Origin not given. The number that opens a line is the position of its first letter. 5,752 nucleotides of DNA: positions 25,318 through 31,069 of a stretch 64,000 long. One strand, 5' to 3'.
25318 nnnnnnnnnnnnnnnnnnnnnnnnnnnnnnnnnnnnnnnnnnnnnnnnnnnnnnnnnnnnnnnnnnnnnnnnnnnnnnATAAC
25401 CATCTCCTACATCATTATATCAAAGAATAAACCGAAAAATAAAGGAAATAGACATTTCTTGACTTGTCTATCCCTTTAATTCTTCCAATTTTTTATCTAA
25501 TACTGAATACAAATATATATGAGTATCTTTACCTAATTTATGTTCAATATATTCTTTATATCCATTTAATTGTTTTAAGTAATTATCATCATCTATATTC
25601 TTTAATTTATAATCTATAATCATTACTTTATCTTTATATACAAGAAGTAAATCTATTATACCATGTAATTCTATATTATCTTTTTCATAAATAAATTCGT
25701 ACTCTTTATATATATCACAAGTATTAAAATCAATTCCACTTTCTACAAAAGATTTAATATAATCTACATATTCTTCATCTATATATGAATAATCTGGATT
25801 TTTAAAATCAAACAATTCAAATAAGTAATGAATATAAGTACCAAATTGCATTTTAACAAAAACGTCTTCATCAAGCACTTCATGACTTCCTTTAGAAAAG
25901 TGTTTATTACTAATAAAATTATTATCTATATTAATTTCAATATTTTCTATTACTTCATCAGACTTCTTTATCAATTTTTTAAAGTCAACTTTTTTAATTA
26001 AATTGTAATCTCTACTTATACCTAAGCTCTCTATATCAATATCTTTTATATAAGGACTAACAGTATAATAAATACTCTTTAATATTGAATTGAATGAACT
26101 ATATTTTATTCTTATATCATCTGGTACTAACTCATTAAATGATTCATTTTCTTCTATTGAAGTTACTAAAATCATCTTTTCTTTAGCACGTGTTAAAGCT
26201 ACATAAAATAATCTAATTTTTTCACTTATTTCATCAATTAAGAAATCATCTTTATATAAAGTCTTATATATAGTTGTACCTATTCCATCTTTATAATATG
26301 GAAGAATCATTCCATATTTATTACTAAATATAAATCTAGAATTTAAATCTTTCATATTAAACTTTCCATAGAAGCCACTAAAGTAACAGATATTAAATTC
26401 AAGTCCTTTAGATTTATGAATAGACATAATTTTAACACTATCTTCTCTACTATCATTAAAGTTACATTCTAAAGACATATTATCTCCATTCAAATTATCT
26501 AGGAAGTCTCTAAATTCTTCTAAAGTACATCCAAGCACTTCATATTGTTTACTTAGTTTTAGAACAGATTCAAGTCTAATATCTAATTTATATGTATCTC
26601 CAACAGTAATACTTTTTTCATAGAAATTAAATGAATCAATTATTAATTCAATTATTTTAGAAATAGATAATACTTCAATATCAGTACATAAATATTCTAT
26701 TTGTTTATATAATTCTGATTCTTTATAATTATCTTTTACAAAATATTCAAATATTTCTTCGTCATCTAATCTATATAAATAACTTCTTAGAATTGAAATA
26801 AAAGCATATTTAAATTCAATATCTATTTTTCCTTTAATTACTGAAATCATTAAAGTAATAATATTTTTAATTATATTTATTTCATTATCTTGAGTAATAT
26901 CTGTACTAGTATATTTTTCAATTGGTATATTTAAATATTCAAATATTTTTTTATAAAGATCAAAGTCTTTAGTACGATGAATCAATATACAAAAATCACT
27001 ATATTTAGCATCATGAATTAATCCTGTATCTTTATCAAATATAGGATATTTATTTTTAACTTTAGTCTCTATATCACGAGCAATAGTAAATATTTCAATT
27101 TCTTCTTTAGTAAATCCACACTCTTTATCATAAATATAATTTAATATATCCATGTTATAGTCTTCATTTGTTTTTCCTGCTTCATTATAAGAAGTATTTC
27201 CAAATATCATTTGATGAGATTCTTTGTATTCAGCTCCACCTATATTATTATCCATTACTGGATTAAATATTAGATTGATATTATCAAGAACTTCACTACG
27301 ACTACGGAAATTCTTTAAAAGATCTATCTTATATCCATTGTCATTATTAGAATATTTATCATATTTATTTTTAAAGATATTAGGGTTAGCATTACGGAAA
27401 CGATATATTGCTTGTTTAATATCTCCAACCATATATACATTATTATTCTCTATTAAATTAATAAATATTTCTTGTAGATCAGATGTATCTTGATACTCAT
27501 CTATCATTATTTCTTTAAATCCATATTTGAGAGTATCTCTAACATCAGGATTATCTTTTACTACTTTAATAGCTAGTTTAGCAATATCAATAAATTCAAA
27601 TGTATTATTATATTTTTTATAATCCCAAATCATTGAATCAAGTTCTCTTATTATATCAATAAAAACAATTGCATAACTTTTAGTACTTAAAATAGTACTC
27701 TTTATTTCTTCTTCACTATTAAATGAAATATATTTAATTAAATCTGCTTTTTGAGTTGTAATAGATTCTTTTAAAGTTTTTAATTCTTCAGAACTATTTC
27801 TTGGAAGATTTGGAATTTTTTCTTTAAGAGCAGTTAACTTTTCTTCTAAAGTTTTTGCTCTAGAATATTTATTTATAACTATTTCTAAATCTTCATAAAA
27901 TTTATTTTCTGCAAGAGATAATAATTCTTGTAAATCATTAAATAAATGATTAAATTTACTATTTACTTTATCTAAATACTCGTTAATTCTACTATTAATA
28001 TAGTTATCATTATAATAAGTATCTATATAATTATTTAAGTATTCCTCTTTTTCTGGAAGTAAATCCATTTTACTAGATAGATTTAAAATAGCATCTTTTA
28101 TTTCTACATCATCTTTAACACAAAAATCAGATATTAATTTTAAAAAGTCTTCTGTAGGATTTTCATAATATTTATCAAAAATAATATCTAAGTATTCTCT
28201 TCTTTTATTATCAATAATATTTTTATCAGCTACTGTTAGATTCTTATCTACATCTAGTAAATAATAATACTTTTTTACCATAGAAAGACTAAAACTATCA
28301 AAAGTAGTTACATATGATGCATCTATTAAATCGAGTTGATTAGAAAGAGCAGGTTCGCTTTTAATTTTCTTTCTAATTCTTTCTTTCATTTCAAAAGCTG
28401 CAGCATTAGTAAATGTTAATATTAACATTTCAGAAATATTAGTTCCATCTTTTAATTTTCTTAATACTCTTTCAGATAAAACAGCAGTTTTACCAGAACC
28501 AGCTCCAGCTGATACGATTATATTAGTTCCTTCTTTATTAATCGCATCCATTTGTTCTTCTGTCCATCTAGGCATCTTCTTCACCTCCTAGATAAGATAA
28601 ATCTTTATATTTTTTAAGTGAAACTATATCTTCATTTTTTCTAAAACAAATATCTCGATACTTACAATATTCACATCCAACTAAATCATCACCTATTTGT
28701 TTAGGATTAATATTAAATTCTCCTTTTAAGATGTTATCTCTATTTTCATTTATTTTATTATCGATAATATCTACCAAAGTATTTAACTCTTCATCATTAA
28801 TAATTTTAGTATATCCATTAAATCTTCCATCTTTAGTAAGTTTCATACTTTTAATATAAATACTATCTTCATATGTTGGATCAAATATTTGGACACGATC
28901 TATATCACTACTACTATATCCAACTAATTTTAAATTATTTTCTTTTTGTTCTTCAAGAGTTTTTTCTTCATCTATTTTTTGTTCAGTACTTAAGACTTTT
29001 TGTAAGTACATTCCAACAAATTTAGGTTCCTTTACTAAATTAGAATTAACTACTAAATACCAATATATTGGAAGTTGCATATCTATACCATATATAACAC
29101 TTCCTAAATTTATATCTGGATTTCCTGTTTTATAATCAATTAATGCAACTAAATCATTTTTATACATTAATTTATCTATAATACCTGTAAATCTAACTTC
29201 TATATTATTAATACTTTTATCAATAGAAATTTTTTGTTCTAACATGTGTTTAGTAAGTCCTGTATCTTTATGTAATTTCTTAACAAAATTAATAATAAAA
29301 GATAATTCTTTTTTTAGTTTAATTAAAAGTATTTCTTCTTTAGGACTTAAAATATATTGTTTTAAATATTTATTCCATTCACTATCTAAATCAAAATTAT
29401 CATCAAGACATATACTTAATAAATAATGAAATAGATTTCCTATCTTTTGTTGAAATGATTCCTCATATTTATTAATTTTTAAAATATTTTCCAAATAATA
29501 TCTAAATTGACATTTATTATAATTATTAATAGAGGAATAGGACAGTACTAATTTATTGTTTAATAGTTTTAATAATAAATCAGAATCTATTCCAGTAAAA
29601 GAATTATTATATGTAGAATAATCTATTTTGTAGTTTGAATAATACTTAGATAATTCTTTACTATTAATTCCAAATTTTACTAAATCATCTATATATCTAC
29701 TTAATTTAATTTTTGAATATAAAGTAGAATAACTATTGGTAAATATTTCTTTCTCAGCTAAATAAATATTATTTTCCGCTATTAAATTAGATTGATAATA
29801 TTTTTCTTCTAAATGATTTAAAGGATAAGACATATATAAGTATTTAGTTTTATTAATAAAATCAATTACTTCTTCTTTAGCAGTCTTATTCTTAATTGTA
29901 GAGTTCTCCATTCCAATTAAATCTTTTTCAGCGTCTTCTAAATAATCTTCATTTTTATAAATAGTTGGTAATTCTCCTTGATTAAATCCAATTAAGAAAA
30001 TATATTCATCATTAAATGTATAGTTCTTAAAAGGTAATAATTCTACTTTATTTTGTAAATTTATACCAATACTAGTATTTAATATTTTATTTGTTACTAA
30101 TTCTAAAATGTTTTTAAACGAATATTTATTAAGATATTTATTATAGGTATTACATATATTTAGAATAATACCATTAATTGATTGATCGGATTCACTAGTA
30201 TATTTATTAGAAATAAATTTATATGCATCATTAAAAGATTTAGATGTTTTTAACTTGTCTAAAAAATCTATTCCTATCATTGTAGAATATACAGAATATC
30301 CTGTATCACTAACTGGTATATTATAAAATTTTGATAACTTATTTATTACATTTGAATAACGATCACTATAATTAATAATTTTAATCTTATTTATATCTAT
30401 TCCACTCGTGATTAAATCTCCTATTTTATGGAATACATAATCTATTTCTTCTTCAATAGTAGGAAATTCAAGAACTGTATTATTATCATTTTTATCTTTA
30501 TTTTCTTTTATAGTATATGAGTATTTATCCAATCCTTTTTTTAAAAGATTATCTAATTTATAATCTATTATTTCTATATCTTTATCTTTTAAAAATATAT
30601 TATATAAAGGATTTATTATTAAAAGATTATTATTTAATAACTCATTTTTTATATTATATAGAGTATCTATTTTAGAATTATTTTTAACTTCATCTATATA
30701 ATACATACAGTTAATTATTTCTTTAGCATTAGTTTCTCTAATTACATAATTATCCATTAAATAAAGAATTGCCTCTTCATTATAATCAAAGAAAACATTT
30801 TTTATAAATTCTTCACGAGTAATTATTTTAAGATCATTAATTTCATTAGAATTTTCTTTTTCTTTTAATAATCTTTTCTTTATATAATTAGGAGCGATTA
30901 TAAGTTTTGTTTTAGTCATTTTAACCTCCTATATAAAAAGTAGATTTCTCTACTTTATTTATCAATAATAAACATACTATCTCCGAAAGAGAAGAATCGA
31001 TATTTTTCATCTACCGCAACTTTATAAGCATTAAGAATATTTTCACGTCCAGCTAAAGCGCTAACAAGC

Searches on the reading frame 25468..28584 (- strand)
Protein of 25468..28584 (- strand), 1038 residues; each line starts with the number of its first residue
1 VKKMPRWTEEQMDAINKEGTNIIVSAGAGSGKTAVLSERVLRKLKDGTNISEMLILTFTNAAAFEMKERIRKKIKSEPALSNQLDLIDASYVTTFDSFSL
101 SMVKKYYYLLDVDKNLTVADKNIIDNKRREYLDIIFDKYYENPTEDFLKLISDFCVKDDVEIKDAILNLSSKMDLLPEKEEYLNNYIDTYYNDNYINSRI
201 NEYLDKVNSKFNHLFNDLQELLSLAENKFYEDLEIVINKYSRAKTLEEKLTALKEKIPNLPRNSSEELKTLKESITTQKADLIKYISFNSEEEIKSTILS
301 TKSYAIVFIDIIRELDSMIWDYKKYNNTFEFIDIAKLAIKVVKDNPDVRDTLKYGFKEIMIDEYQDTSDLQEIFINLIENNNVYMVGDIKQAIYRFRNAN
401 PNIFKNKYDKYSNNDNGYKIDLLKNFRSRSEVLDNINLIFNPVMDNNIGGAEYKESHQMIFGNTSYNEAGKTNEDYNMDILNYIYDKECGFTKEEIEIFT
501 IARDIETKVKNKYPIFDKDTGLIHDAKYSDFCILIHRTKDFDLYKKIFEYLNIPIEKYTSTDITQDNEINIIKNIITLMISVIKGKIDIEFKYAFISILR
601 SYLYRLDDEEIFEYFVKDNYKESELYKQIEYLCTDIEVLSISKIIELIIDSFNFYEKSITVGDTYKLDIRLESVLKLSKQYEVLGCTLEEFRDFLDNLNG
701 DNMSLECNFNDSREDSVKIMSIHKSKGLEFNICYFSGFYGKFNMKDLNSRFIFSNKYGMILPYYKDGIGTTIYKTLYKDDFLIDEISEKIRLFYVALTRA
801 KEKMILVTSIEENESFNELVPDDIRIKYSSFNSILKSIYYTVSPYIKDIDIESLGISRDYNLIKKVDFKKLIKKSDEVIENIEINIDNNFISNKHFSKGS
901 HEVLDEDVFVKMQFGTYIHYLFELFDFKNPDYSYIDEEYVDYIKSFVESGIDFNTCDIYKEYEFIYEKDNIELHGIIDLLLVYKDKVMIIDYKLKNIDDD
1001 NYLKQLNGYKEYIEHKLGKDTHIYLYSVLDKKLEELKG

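Call 67: search_protein_families(library=pfam, proteins=[window:25468-28584:-], max_evalue=0.00001)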
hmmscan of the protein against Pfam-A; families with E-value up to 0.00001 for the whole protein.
window:25468-28584:- (1038 aa): 4 families
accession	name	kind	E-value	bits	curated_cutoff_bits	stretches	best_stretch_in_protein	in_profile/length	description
PF00580.27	UvrD-helicase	-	2.3e-51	175.5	23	1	7-411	1-270/271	UvrD/REP helicase N-terminal domain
PF13361.12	UvrD_C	-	1.4e-16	61.3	25.6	1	420-808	1-347/350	UvrD-like helicase C-terminal domain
PF13245.12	AAA_19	-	5.3e-15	56.2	25.1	1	17-397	9-134/134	AAA domain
PF13538.12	UvrD_C_2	-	1.9e-07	31.3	27.4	0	788-807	33-52/52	UvrD-like helicase C-terminal domain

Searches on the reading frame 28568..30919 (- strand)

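Call 68: search_protein_families(library=pfam, proteins=[window:28568-30919:-], max_evalue=0.00001)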
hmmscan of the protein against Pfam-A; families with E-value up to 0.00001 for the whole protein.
window:28568-30919:- (783 aa): 1 family
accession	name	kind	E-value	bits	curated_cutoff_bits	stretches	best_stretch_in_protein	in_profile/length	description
PF12705.13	PDDEXK_1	-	3e-25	90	22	1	459-758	2-246/247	PD-(D/E)XK nuclease superfamily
